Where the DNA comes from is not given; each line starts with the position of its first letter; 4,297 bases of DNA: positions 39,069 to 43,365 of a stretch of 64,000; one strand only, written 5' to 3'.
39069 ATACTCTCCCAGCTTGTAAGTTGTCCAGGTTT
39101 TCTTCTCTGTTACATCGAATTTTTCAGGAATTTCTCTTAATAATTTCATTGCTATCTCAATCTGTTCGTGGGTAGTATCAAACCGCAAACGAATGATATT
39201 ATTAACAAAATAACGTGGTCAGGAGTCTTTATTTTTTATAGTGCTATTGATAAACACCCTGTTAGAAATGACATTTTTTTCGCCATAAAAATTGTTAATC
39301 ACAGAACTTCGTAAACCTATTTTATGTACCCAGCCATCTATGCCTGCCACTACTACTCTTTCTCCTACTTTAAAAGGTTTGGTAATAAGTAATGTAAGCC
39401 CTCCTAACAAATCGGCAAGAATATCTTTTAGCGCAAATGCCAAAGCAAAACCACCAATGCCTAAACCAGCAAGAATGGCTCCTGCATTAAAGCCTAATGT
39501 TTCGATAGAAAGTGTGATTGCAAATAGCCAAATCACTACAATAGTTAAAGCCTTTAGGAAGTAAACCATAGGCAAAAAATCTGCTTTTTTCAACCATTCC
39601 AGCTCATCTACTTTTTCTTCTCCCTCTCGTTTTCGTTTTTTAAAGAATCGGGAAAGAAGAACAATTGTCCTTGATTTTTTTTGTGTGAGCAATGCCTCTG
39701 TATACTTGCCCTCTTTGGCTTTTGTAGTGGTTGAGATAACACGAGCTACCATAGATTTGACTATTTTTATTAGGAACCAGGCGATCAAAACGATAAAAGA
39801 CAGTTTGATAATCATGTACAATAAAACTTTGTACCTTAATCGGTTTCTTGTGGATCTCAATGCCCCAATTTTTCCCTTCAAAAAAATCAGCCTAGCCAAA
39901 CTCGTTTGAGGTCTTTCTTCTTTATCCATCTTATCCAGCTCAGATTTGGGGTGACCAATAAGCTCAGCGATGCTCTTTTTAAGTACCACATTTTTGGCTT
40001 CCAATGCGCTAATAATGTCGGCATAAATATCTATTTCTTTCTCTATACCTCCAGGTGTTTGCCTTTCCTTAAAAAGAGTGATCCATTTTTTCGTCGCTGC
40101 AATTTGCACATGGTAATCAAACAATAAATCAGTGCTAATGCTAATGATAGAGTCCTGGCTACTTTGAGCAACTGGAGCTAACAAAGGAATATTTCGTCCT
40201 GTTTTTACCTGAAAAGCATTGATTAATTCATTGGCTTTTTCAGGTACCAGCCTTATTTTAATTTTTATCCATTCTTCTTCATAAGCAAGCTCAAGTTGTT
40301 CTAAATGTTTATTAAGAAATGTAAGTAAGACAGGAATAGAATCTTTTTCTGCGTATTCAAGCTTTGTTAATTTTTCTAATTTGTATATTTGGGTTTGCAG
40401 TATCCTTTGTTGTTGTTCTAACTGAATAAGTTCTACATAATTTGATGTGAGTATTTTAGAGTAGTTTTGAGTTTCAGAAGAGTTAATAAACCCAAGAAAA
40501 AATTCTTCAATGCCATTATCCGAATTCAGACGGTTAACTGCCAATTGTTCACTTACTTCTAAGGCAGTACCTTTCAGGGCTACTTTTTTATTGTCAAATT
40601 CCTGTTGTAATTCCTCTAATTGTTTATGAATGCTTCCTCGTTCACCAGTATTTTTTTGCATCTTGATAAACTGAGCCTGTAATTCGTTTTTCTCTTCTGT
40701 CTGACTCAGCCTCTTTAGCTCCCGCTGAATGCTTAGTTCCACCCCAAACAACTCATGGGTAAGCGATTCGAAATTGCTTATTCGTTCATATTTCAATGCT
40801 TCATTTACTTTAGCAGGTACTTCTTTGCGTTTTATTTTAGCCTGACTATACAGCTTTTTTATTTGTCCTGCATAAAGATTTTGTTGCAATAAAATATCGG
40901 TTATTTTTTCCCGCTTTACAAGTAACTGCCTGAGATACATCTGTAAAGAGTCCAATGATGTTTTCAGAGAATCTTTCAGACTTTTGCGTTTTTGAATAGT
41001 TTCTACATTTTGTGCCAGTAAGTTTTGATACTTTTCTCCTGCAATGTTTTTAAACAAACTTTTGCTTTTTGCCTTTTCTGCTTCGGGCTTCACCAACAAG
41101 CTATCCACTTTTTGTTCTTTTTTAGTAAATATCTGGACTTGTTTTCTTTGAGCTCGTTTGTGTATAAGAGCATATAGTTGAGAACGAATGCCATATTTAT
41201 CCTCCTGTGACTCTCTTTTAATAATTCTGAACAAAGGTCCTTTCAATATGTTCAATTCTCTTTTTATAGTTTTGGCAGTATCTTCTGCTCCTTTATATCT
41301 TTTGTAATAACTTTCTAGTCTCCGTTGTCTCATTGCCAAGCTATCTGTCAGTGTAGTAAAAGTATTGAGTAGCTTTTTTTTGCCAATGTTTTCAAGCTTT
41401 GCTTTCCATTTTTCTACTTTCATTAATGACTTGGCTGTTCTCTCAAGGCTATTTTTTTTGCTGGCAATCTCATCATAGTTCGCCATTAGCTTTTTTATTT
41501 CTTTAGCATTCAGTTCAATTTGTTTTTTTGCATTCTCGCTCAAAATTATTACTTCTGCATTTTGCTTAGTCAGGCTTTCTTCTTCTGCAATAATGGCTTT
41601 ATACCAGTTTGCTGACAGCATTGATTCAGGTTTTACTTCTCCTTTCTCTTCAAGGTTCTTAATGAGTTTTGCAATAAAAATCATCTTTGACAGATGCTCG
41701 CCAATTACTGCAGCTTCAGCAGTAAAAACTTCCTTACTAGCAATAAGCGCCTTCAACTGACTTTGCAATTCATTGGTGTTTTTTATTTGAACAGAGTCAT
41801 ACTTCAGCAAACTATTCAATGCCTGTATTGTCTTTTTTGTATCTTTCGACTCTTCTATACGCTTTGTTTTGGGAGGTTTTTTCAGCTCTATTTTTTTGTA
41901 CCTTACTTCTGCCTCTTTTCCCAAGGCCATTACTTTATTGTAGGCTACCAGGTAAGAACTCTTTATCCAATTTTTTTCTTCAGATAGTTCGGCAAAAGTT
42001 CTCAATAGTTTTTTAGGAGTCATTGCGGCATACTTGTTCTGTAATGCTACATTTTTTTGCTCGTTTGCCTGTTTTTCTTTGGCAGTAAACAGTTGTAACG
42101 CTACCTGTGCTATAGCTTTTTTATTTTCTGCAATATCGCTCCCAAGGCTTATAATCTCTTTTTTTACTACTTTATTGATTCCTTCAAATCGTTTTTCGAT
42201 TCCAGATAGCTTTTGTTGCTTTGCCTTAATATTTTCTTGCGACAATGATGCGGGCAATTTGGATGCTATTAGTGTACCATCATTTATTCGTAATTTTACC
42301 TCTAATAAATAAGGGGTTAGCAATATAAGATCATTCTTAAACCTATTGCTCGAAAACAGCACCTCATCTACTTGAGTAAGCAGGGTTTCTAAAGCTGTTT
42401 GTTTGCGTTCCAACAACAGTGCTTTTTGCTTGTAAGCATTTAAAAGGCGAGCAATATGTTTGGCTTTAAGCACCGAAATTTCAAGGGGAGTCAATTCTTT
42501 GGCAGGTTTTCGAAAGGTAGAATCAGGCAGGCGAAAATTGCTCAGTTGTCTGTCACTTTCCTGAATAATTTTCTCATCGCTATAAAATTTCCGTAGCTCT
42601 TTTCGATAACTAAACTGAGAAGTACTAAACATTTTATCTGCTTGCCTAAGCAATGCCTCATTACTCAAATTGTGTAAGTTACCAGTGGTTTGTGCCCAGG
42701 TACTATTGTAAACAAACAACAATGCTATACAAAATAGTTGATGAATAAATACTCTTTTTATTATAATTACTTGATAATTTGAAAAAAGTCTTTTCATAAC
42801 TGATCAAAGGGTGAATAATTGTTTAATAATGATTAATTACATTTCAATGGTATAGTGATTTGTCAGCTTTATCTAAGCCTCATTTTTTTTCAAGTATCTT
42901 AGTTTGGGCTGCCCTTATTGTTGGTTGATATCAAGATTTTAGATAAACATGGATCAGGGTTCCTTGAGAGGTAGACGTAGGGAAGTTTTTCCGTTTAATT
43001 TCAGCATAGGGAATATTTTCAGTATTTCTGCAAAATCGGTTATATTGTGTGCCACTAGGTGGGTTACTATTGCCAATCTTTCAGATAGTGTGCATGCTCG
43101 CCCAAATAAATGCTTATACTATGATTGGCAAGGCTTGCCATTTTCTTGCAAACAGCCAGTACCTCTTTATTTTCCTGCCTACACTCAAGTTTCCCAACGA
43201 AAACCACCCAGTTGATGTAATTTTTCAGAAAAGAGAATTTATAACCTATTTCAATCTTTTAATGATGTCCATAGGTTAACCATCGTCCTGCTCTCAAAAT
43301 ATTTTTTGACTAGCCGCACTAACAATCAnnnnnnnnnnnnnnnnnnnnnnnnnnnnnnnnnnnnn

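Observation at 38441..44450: Roughly 5.8-kb low-GC segment bracketed by a 70-bp direct repeat of a gene 3' end, with chimeric gene debris at one junction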

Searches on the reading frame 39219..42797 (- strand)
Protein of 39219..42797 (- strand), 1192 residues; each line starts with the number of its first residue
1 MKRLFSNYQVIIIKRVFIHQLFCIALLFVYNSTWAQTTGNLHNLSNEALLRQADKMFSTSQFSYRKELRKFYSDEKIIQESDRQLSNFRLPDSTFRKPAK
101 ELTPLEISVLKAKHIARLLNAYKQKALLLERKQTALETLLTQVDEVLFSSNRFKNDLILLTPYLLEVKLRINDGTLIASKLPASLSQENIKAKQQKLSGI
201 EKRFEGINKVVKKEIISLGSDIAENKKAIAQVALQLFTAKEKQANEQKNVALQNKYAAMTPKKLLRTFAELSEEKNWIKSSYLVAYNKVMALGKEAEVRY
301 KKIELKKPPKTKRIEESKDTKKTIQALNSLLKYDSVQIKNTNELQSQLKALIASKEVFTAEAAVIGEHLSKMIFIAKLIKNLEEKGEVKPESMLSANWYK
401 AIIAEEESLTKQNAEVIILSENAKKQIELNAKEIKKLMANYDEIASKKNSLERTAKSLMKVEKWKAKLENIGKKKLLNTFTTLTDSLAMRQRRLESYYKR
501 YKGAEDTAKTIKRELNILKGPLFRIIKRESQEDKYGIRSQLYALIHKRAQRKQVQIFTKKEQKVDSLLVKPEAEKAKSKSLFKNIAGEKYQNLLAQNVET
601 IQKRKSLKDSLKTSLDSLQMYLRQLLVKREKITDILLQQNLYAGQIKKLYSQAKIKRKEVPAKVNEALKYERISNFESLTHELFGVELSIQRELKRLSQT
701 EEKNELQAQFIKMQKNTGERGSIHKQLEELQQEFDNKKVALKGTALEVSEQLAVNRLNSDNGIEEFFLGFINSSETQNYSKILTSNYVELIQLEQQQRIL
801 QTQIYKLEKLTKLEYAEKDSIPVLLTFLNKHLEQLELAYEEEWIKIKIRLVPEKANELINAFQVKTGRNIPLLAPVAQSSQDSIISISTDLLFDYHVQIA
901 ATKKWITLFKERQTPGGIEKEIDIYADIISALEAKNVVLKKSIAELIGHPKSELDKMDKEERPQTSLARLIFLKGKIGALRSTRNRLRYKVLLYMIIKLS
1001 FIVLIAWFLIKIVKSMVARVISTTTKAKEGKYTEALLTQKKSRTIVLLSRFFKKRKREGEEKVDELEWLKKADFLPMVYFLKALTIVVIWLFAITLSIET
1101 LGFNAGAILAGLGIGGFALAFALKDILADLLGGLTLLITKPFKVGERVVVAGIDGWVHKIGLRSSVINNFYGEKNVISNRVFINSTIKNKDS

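Call 4: search_protein_families(library=pfam, proteins=[window:39219-42797:-], max_evalue=0.01)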
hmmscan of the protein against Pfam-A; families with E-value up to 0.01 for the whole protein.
window:39219-42797:- (1192 aa): 2 families
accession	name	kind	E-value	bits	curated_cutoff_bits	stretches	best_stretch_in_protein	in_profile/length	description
PF00924.24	MS_channel_2nd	-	8.5e-14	51.9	20.2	1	1125-1189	1-65/68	Mechanosensitive ion channel, beta-domain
PF21088.3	MS_channel_1st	-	0.00036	20.9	23.1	1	1085-1124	3-42/42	Mechanosensitive ion channel, transmembrane helices 2/3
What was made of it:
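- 38859..42797 (-): Giant MscS-family channel gene (about 1312 codons) cut by one in-frame TGA at 39219-39221 (Arg in the orthologue). Pfam MS_channel_2nd 8.5e-14 (call 4).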

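Call 32: find_homologous_proteins(query=window:39219-42797:-, max_evalue=1e-10)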
Query window:39219-42797:- (1192 aa): 6 proteins with E <= 1e-10 among 8000 candidates.
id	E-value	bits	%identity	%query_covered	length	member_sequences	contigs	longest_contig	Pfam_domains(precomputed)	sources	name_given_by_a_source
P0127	0.0e+0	2502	100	100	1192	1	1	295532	PF00924.25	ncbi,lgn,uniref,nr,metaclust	ncbi:mechanosensitive ion channel domain-containing protein [Microscilla marina]|uniref:Mechanosensi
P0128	0.0e+0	1782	72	99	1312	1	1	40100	PF00924.25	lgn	-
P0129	0.0e+0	1373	58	96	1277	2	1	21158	PF00924.25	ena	-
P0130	0.0e+0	1369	58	99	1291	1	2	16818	PF00924.25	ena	-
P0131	0.0e+0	1312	56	97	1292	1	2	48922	PF00924.25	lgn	-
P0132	3.1e-36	143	41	7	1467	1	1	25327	PF00924.25,PF13385.14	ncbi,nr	ncbi:MAG: mechanosensitive ion channel [Magnetococcales bacterium]|nr:mechanosensitive ion channel [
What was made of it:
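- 38859..42797 (-): Full-length homologues are 1277-1312 aa (call 32).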

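Call 33: find_encoding_contigs(protein=P0128, flank=10000, max_places=3)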
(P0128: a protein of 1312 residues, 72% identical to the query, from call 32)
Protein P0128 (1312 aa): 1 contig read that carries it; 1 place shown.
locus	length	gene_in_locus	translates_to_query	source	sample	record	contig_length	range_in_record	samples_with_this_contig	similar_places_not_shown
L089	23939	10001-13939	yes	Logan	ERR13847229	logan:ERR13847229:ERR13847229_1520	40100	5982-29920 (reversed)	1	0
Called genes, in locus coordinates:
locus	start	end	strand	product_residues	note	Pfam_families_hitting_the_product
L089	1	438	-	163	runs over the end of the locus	PF01641:SelR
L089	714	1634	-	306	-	PF04116:FA_hydroxylase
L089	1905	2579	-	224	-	PF01791:DeoC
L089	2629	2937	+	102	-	-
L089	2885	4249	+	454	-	PF00070:Pyr_redox (faint), PF01266:DAO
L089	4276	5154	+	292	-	PF00551:Formyl_trans_N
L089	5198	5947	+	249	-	PF08241:Methyltransf_11, PF08242:Methyltransf_12, PF13649:Methyltransf_25, PF13847:Methyltransf_31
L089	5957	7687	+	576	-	-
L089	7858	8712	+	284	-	PF01113:DapB_N, PF05173:DapB_C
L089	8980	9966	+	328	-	PF01636:APH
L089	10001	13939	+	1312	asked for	PF00924:MS_channel_2nd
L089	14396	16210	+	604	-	-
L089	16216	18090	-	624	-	PF10088:DUF2326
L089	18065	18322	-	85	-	PF20295:MC8 (weak)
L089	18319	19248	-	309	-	PF20279:CTD12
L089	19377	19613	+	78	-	-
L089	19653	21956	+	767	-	PF00384:Molybdopterin, PF01568:Molydop_binding (weak)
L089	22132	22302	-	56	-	-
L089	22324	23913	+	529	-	-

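Call 34: find_encoding_contigs(protein=P0131, flank=10000, max_places=3)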
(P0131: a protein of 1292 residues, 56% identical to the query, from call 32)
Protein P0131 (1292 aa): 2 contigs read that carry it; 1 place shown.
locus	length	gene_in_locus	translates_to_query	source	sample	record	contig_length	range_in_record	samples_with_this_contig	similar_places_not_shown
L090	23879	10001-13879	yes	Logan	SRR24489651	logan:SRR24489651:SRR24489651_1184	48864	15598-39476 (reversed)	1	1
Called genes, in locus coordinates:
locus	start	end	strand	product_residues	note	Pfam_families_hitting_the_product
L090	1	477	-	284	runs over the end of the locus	PF02311:AraC_binding, PF12833:HTH_18, PF00165:HTH_AraC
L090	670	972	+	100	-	PF07045:DUF1330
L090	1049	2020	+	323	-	PF00296:Bac_luciferase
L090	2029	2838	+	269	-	PF00106:adh_short, PF08659:KR, PF13561:adh_short_C2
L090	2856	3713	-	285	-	-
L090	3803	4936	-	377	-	-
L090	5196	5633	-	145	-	PF00383:dCMP_cyt_deam_1, PF14437:MafB19-deam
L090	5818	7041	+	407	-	PF00903:Glyoxalase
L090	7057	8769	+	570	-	PF05960:DUF885 (faint)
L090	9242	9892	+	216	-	PF13489:Methyltransf_23 (weak), PF13847:Methyltransf_31 (faint), PF08241:Methyltransf_11 (weak), PF13649:Methyltransf_25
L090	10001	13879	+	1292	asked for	PF00924:MS_channel_2nd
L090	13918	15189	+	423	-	-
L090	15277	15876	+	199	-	PF13302:Acetyltransf_3, PF13527:Acetyltransf_9 (weak), PF00583:Acetyltransf_1, PF13508:Acetyltransf_7, PF13673:Acetyltransf_10 (weak)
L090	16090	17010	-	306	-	PF19459:DUF5996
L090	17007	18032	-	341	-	PF02678:Pirin, PF05726:Pirin_C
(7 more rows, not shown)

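Call 50: find_encoding_contigs(protein=P0129, flank=10000, max_places=3)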
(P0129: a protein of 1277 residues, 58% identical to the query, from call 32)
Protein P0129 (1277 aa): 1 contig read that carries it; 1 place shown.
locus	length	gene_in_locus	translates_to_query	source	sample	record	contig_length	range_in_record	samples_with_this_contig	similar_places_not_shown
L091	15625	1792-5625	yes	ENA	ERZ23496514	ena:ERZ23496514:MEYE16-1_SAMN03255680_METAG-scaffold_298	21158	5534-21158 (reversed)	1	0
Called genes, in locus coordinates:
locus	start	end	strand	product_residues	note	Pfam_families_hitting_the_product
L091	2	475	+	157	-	?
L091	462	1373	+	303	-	PF01522:Polysacc_deac_1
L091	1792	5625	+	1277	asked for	PF00924:MS_channel_2nd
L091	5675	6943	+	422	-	-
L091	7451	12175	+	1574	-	-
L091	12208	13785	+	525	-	PF13418:Beta-prop_TYW4 (faint), PF13415:Beta-prop_FBX42 (faint), PF01833:TIG, PF01344:Kelch_1 (faint), PF13964:Beta-prop_Calicin (weak), PF25210:Kelch_FKB95 (faint), PF24681:Kelch_KLHDC2_KLHL20_DRC7, PF24981:Beta-prop_ATRN-LZTR1 (weak)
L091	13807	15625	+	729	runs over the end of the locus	PF25833:Fn3_SaeA_3rd (faint)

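Call 59: search_protein_families(library=ncbifam, proteins=[window:39219-42797:-], max_evalue=0.01)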
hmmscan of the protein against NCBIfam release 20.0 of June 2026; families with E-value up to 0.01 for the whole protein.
window:39219-42797:- (1192 aa): 6 families
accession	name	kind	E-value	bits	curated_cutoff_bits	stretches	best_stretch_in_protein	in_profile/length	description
NF047602.1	MscsSHelicob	equivalog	6.7e-14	52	400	1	1071-1190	40-158/260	small-conductance mechanosensitive channel MscS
NF047601.1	MscSThanab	equivalog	2.8e-12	46.7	500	1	1046-1191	40-178/280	small-conductance mechanosensitive channel MscS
NF007662.0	PRK10334.1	subfamily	3.2e-09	36.4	321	1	1078-1189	66-177/286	small-conductance mechanosensitive channel MscS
NF008180.0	PRK10929.1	equivalog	1.9e-06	26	809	1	1096-1185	890-979/1109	miniconductance mechanosensitive channel MscM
NF008438.0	PRK11281.1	equivalog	2.9e-06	25.3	991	1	1110-1187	910-984/1113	mechanosensitive channel MscK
NF008542.0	PRK11465.1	equivalog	0.0001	20.7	596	1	1080-1177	513-609/741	mechanosensitive channel protein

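Call 60: search_protein_families(library=padloc, proteins=[window:39219-42797:-], max_evalue=0.01)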
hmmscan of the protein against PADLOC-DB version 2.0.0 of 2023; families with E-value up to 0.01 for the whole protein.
window:39219-42797:- (1192 aa): 0 families

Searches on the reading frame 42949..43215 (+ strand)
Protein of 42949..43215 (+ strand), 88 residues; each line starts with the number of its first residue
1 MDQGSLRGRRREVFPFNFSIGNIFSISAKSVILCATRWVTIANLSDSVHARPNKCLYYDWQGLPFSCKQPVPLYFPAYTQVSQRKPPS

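Call 46: search_protein_families(library=phrogs, proteins=[window:42949-43215:+], max_evalue=0.1)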
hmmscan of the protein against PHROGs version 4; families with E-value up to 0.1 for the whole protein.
window:42949-43215:+ (88 aa): 0 families
